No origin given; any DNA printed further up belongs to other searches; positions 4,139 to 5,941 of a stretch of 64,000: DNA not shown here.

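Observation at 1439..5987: Uncharacterised peptide-centred operon: 24-aa polycationic peptide + TPR protein + MFS transporter + cytoplasmic S9 peptidase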

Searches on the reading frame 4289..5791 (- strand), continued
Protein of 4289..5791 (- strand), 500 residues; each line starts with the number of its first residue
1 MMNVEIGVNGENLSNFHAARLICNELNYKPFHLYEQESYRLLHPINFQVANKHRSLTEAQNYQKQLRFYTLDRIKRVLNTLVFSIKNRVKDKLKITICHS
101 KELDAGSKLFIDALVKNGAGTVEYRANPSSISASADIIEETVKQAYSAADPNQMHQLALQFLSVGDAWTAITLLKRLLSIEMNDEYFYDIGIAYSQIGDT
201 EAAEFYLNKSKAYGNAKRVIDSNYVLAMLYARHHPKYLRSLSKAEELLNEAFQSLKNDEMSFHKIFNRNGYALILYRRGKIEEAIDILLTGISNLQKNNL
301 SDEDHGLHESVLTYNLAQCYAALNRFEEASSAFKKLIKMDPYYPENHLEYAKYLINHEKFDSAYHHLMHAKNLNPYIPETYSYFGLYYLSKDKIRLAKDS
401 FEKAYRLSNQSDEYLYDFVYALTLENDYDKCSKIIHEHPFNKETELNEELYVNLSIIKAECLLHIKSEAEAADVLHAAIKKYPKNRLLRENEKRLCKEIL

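Call 83: get_annotated_region(hit=H8, flank=5000)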
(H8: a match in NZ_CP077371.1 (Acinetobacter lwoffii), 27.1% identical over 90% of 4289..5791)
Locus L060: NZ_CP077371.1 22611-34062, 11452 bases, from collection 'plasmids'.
description: Acinetobacter lwoffii strain FDAARGOS 1394 plasmid unnamed2, complete sequence
organism: Acinetobacter lwoffii (NCBI taxid 28090)
taxonomy: Bacteria; Pseudomonadota; Gammaproteobacteria; Moraxellales; Moraxellaceae; Acinetobacter; Acinetobacter lwoffii
host: -; source: -; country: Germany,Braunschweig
typing (MOB-suite, as given by PLSDB): conjugative; replicon rep_cluster_481; relaxase MOBP; mating-pair formation MPF_T
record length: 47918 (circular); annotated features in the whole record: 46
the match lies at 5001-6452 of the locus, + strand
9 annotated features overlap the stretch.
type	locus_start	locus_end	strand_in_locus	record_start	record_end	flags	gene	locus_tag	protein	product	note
CDS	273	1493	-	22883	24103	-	-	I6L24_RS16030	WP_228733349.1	replication initiation protein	GO:0006270 - DNA replication initiation [Evidence IEA]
CDS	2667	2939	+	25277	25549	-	-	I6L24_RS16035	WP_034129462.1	hypothetical protein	-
CDS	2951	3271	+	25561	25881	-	-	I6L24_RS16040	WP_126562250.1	hypothetical protein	-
CDS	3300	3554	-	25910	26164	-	-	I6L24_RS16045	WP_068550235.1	hypothetical protein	-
CDS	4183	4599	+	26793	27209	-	-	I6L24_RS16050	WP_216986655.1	hypothetical protein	-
CDS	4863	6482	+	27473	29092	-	-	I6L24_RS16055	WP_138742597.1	tetratricopeptide repeat protein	-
CDS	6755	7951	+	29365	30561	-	-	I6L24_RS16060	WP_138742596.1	MFS transporter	GO:0055085 - transmembrane transport [Evidence IEA]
CDS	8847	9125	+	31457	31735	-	-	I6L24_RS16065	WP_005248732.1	hypothetical protein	-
CDS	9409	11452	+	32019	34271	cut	topA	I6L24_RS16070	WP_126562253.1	type I DNA topoisomerase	GO:0006260 - DNA replication [Evidence IEA]; GO:0006265 - DNA topological change [Evidence IEA]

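Call 84: get_annotated_region(hit=H9, flank=5000)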
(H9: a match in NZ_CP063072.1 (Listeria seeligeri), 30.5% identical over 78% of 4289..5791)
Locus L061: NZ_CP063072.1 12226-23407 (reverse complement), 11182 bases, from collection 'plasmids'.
description: Listeria seeligeri strain Sr73 plasmid pLIS5, complete sequence
organism: Listeria seeligeri (NCBI taxid 1640)
taxonomy: Bacteria; Bacillota; Bacilli; Bacillales; Listeriaceae; Listeria; Listeria seeligeri
host: -; source: single cell,soil sample from dry pine forest; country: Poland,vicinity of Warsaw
typing (MOB-suite, as given by PLSDB): non-mobilizable
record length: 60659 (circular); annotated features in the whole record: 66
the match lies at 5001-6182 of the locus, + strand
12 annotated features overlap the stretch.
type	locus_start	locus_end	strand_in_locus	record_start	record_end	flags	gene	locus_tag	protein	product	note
CDS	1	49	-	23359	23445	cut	-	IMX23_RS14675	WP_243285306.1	putative holin-like toxin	-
CDS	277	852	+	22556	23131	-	-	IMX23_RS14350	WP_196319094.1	hypothetical protein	-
CDS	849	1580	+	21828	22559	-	-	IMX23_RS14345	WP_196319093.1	hypothetical protein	-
CDS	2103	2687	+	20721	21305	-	-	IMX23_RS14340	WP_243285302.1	hypothetical protein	-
CDS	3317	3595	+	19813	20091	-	-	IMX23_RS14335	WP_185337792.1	transposase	GO:0006313 - DNA transposition [Evidence IEA]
CDS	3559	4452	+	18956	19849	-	-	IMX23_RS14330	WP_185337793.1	IS3 family transposase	-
CDS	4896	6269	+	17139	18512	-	-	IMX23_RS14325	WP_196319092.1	hypothetical protein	-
CDS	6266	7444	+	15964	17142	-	-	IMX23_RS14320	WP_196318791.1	MFS transporter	GO:0055085 - transmembrane transport [Evidence IEA]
CDS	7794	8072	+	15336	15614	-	-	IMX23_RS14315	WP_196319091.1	helix-turn-helix domain-containing protein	-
CDS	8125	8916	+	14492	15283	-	-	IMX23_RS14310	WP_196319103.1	IS3 family transposase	-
CDS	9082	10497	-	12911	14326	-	-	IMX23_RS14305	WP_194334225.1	glycoside hydrolase family 1 protein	GO:0005975 - carbohydrate metabolic process [Evidence IEA]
CDS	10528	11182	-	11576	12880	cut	-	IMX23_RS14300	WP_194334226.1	PTS transporter subunit EIIC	GO:0009401 - phosphoenolpyruvate-dependent sugar phosphotransferase system [Evidence IEA]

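Call 85: get_annotated_region(hit=H16, flank=5000)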
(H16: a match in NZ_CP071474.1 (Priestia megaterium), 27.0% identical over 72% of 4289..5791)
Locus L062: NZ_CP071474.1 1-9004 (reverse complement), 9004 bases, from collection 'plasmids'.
description: Priestia megaterium strain H2 plasmid punamed8, complete sequence
organism: Priestia megaterium (NCBI taxid 1404)
taxonomy: Bacteria; Bacillota; Bacilli; Bacillales; Bacillaceae; Priestia; Priestia megaterium
host: -; source: whole organism,Hypersaline environment; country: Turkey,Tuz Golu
typing (MOB-suite, as given by PLSDB): non-mobilizable; replicon rep_cluster_385
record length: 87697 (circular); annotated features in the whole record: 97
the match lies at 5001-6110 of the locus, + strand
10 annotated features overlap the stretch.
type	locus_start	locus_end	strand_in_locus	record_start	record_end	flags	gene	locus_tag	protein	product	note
CDS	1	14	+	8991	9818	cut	-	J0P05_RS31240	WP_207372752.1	hypothetical protein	-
CDS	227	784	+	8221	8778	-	-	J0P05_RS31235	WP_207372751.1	L,D-transpeptidase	-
CDS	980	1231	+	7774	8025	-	-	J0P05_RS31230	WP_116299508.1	hypothetical protein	-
CDS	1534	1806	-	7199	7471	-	-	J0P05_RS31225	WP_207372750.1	HU family DNA-binding protein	GO:0030261 - chromosome condensation [Evidence IEA]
CDS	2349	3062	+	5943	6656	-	-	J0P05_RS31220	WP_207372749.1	cytochrome c biogenesis protein CcdA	GO:0017004 - cytochrome complex assembly [Evidence IEA]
CDS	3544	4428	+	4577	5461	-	-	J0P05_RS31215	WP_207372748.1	helix-turn-helix domain-containing protein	-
CDS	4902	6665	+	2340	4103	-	-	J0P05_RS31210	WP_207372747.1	tetratricopeptide repeat protein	-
CDS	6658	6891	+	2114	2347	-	-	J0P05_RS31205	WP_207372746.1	hypothetical protein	-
CDS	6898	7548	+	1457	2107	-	-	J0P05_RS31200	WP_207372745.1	O-methyltransferase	GO:0032259 - methylation [Evidence IEA]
CDS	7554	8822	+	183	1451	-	-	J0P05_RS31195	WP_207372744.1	MFS transporter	GO:0055085 - transmembrane transport [Evidence IEA]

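Call 91: search_protein_families(library=pfam, proteins=[L062:6658-6891:+, L062:6898-7548:+, L062:7554-8822:+, L062:3544-4428:+, L058:8492-10105:+], max_evalue=0.001)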
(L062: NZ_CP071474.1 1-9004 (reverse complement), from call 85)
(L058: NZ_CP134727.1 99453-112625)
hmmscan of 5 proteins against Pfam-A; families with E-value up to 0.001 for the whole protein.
L062:6658-6891:+ (77 aa): 0 families

L062:6898-7548:+ (216 aa): 7 families
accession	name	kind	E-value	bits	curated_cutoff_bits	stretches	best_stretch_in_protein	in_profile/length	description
PF01596.23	Methyltransf_3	-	2.5e-36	125.3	22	1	43-213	27-203/204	O-methyltransferase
PF13578.12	Methyltransf_24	-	1.4e-14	55.3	26.3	1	65-165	1-104/105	Methyltransferase domain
PF13847.12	Methyltransf_31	-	3.1e-11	43.6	27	1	60-166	3-112/145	Methyltransferase domain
PF13649.12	Methyltransf_25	-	2.7e-10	41.2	27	1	64-159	1-97/97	Methyltransferase domain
PF01209.24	Ubie_methyltran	-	5.3e-07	29.7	20.1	1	60-162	47-150/233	ubiE/COQ5 methyltransferase family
PF01135.25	PCMT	-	3.2e-06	27.5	20.3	1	48-162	62-170/210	Protein-L-isoaspartate(D-aspartate) O-methyltransferase (PCMT)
PF08242.18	Methyltransf_12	-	0.00044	21.3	30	0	65-137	1-71/98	Methyltransferase domain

L062:7554-8822:+ (422 aa): 2 families
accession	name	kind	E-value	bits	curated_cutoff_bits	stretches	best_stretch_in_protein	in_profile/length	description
PF07690.21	MFS_1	-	1.8e-40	139.4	33.4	2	25-363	1-339/347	Major Facilitator Superfamily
PF05977.19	MFS_3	-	9.7e-33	113.8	27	1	21-407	11-396/524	Transmembrane secretion effector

L062:3544-4428:+ (294 aa): 9 families
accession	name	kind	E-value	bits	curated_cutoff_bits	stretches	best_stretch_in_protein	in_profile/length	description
PF18768.7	RNPP_C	-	2e-20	73.6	26.5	1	85-287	7-209/213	RNPP family C-terminal domain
PF01381.28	HTH_3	-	1.4e-14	54.3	23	1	10-63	1-55/55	Helix-turn-helix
PF12844.13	HTH_19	-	9.6e-13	48.3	30.2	1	7-68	1-63/64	Helix-turn-helix domain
PF13424.12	TPR_12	-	1.2e-11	45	30.1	1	158-226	4-71/77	Tetratricopeptide repeat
PF07719.23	TPR_2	-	1.5e-10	40.8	27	1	158-187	2-31/34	Tetratricopeptide repeat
PF13560.12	HTH_31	-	9.9e-08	32.6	27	1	7-59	3-57/64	Helix-turn-helix domain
PF13181.12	TPR_8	-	1.4e-07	31.6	25.7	0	158-185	2-29/34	Tetratricopeptide repeat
PF00515.34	TPR_1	-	6.6e-07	29.3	27.8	1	158-187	2-31/34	Tetratricopeptide repeat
PF13443.12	HTH_26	-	7.5e-05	23.3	22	1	10-64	2-58/63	Cro/C1-type HTH DNA-binding domain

L058:8492-10105:+ (537 aa): 4 families
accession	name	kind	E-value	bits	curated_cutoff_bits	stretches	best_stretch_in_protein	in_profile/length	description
PF12146.15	Hydrolase_4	-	1e-06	28.7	27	0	311-430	6-118/239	Serine aminopeptidase, S33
PF00561.26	Abhydrolase_1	-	2.8e-06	27.6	25.8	1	311-421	2-102/245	alpha/beta hydrolase fold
PF00326.27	Peptidase_S9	-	7.2e-06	26.1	22.6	1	336-511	10-190/213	Prolyl oligopeptidase family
PF07859.19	Abhydrolase_3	-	3.5e-05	24.1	25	1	377-432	64-120/210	alpha/beta hydrolase fold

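Call 106: find_related_loci(query=A1, collection=metagenome_contigs, flank=7000)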
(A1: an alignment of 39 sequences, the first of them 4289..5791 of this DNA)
Query A1 (500 aa) in metagenome_contigs; peptide patterns used: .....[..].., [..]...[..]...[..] (x = any residue, [..] = any of these).
285 stretches matched a pattern; 35 encode a relative of the query (tblastn E <= 1e-3); 35 distinct loci.
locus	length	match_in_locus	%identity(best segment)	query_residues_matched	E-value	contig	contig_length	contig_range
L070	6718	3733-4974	32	4-433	4e-59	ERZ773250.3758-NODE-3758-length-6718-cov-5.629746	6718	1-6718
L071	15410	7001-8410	30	4-490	3e-54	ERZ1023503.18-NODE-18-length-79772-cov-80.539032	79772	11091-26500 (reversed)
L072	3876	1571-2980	30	4-490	2e-54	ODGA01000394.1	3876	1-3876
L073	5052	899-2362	30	15-491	3e-53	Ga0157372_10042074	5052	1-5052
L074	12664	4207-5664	31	15-484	4e-53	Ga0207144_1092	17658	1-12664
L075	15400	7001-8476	30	15-497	2e-52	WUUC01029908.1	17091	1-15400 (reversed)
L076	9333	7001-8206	29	13-423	8e-45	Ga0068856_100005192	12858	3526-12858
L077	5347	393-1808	28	37-491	5e-45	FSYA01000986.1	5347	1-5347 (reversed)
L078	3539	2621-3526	34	37-324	2e-43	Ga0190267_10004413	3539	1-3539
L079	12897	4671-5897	30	16-407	1e-41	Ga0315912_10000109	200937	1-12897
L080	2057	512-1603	30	56-407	1e-41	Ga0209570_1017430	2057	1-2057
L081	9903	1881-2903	30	4-355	2e-38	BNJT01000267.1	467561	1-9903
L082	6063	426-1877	27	41-491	2e-35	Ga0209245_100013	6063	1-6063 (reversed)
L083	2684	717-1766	28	42-384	9e-32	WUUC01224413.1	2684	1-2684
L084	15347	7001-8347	26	42-491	2e-31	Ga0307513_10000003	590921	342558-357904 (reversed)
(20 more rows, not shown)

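Call 110: search_protein_families(library=pfam, proteins=[L075:8568-9266:+, L075:9750-11405:+, L075:11918-12628:+, L075:11450-12388:-, L075:295-6144:+, L075:14155-15174:-], max_evalue=0.001)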
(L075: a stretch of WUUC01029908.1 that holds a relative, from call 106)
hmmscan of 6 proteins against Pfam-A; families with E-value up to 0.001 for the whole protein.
L075:8568-9266:+ (232 aa): 3 families
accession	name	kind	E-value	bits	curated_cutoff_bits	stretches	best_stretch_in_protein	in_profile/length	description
PF01596.23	Methyltransf_3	-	9.4e-49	165.9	22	1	38-231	8-203/204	O-methyltransferase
PF13578.12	Methyltransf_24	-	5.7e-16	59.7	26.3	1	81-182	2-104/105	Methyltransferase domain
PF12847.13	Methyltransf_18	-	0.00077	19.9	27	0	67-142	5-80/151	Methyltransferase domain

L075:9750-11405:+ (551 aa): 1 family
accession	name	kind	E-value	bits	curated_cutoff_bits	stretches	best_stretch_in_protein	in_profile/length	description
PF05277.18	DUF726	-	9.1e-31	107.5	22.6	1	211-548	4-333/343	Protein of unknown function (DUF726)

L075:11918-12628:+ (236 aa): 1 family
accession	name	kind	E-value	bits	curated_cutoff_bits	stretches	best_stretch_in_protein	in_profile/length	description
PF04250.19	DUF429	-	2.5e-54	184.7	23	1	14-224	1-213/214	Protein of unknown function (DUF429)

L075:11450-12388:- (312 aa): 0 families

L075:295-6144:+ (1949 aa): 9 families
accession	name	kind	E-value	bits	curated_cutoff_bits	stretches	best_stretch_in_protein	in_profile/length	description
PF08751.17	TrwC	-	1.1e-86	291.4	25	1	9-412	1-285/286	TrwC relaxase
PF13604.12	AAA_30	-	4.7e-58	196.5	27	1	577-778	1-190/191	AAA domain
PF08275.17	DNAG_N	-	5.3e-22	78.7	26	1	1533-1660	14-127/128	DNA primase catalytic core, N-terminal domain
PF13155.12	Toprim_2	-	2.5e-12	47.4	22.1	1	1671-1760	1-86/88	Toprim-like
PF13245.12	AAA_19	-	4.4e-11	43.5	25.1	1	593-715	10-133/134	AAA domain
PF13662.12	Toprim_4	-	1.8e-09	38.1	25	1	1670-1740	3-74/85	Toprim domain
PF01751.28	Toprim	-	6.6e-07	29.9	23.1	1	1670-1741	2-81/96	Toprim domain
PF13538.12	UvrD_C_2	-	3.4e-05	24.1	27.4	1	906-945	2-48/52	UvrD-like helicase C-terminal domain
PF25199.1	nSTAND_NTPase5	-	0.00065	20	34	0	587-631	34-78/145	Novel STAND NTPase 5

L075:14155-15174:- (339 aa): 0 families

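Call 115: search_protein_families(library=pfam, proteins=[L079:6176-8431:+, L079:8431-9270:+, L079:9575-10624:+, L079:10605-11849:+, L079:2569-4239:+, L079:1617-2675:+, L079:726-1613:+, L074:2383-3666:+, L074:304-1725:+], max_evalue=0.0001)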
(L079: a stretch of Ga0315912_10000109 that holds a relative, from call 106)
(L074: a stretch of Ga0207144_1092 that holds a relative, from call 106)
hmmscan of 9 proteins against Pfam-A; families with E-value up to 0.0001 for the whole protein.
L079:6176-8431:+ (751 aa): 0 families

L079:8431-9270:+ (279 aa): 2 families
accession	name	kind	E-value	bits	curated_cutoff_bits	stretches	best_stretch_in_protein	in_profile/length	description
PF05711.17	TylF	-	1.6e-25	90.3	23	1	55-199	88-238/264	Macrocin-O-methyltransferase (TylF)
PF13578.12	Methyltransf_24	-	1.1e-12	49.2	26.3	1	63-190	1-105/105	Methyltransferase domain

L079:9575-10624:+ (349 aa): 0 families

L079:10605-11849:+ (414 aa): 1 family
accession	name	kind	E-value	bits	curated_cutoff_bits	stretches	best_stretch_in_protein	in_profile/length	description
PF00781.29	DAGK_cat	-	1.4e-05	25.1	23.6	1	63-180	4-112/125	Diacylglycerol kinase catalytic domain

L079:2569-4239:+ (556 aa): 0 families

L079:1617-2675:+ (352 aa): 0 families

L079:726-1613:+ (295 aa): 0 families

L074:2383-3666:+ (427 aa): 0 families

L074:304-1725:+ (473 aa): 1 family
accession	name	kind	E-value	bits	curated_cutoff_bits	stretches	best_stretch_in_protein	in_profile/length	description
PF03389.21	MobA_MobL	-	2.9e-28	99.7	26.7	1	23-159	5-133/224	MobA/MobL family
